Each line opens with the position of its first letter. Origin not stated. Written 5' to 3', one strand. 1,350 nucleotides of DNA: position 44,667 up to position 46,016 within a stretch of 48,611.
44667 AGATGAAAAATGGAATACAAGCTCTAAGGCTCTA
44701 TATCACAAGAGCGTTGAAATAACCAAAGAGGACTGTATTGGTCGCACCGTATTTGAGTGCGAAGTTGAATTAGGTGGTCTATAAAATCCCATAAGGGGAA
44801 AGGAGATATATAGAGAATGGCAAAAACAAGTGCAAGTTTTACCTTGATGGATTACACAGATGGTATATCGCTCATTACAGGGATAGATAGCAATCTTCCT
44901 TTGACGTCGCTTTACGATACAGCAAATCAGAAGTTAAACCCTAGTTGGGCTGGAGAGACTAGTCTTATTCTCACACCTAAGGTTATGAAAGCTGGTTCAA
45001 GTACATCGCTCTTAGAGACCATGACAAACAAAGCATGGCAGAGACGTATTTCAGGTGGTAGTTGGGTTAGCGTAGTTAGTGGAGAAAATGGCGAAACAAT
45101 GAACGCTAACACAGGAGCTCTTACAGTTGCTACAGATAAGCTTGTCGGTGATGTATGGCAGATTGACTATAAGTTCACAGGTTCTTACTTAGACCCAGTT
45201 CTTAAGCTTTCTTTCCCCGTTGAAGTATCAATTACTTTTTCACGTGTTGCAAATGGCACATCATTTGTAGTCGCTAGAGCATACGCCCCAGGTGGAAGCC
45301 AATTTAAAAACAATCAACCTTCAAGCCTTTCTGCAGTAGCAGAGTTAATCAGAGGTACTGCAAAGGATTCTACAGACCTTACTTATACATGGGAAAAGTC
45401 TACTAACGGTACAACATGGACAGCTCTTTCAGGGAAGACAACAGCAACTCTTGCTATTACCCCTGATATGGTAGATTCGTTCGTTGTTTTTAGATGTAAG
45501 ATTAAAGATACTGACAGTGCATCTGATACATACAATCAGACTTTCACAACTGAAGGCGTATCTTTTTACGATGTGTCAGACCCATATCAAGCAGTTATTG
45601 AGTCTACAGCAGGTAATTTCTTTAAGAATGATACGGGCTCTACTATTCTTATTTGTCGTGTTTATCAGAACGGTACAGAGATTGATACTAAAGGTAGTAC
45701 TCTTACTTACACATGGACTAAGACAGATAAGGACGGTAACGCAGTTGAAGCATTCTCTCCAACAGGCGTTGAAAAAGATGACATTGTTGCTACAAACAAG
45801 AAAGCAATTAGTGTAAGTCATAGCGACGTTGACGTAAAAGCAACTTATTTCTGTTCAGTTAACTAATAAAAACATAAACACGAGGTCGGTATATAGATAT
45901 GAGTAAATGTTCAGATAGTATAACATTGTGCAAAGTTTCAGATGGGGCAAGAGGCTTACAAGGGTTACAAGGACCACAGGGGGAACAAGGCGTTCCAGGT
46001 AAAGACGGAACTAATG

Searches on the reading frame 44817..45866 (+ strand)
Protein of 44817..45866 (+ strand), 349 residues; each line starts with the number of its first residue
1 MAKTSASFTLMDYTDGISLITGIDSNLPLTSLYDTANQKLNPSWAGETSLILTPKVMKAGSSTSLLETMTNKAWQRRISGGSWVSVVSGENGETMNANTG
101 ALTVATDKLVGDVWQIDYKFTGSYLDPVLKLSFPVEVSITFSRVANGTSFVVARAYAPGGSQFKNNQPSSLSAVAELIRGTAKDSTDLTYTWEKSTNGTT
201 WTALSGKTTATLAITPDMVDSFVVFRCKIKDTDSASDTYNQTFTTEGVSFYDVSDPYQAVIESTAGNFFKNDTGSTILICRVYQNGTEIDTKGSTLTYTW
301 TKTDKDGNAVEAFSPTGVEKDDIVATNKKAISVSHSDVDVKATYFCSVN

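Call 54: search_protein_families(library=phrogs, proteins=[window:44817-45866:+], max_evalue=0.001)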
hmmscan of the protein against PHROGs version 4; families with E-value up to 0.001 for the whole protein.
window:44817-45866:+ (349 aa): 6 families
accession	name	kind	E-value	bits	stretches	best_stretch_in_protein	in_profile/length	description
phrog_3267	-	tail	3.2e-61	208.5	1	2-349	4-367/369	tail protein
phrog_6253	-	tail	5e-10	39.9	1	157-344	412-581/589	minor tail protein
phrog_6468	-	tail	2.2e-07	30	1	252-344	407-479/1366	tail fiber protein; host specificity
phrog_2204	-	other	2.3e-06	27.3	1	225-346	634-746/764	glycerophosphoryl diester phosphodiesterase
phrog_4798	-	tail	0.00011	21.6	1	257-348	413-492/796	tail protein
phrog_2929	-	tail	0.00077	17.8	1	256-348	594-679/1939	tail fiber protein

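Call 55: search_protein_families(library=pfam, proteins=[window:44817-45866:+], max_evalue=0.001)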
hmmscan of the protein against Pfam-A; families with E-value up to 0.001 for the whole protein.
window:44817-45866:+ (349 aa): 1 family
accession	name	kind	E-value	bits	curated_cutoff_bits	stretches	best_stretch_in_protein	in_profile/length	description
PF22352.2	K319L-like_PKD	-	0.00085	19.7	27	0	180-240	18-79/84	K319L-like, PKD domain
